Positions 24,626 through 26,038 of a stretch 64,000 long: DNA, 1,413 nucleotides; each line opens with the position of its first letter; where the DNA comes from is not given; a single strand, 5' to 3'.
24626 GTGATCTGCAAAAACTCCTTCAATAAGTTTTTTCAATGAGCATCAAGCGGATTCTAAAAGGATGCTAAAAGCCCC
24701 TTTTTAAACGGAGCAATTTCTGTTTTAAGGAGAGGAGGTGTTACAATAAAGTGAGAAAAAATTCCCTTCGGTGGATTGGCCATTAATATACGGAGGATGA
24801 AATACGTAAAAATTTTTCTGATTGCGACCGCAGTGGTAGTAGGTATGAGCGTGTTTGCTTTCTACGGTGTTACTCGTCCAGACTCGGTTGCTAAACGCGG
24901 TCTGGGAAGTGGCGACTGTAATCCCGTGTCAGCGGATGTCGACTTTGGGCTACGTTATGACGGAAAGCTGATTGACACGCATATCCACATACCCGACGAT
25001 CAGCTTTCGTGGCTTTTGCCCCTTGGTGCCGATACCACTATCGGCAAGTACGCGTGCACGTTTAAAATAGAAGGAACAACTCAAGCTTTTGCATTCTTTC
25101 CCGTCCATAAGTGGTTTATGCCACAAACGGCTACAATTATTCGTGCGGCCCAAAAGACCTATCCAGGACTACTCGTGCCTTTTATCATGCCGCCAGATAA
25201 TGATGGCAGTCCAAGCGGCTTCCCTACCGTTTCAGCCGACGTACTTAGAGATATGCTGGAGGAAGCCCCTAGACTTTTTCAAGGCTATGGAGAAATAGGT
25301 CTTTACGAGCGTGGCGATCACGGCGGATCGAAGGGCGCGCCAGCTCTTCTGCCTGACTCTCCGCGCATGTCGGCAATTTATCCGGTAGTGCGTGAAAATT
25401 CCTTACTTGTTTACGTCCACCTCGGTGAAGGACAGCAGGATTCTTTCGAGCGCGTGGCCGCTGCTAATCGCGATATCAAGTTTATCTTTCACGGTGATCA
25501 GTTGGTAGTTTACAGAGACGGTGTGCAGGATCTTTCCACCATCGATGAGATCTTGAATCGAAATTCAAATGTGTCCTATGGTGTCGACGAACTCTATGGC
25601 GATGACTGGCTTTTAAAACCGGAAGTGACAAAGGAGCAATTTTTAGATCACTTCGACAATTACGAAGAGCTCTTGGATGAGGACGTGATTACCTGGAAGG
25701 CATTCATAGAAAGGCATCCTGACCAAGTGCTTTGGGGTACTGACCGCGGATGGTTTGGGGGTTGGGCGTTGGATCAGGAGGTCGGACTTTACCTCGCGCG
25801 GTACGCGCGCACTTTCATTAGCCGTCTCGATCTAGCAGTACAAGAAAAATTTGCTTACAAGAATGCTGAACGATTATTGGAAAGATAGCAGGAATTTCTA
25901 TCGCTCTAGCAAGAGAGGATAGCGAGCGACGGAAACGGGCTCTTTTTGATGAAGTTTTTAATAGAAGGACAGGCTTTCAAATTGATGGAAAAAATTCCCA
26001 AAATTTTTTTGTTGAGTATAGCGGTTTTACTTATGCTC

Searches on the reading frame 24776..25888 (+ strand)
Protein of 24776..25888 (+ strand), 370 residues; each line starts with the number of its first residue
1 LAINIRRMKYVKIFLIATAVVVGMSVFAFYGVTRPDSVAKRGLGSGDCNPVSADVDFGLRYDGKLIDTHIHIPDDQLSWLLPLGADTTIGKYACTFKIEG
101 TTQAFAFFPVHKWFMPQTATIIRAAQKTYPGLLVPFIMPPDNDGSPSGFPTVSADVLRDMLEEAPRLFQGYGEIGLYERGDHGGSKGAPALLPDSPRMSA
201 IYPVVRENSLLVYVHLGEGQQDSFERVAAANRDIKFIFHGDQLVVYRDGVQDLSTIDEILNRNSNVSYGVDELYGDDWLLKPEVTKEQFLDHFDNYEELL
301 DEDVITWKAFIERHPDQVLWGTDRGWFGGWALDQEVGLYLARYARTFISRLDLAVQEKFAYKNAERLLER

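Call 42: search_protein_families(library=pfam, proteins=[window:24776-25888:+], max_evalue=0.01)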
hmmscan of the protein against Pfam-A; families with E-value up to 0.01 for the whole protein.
window:24776-25888:+ (370 aa): 2 families
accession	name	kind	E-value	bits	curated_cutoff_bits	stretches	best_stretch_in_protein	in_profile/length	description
PF01979.26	Amidohydro_1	-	1.7e-05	24.7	25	1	65-323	6-250/345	Amidohydrolase family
PF04909.20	Amidohydro_2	-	5.9e-05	23.4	26.4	1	193-369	120-288/289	Amidohydrolase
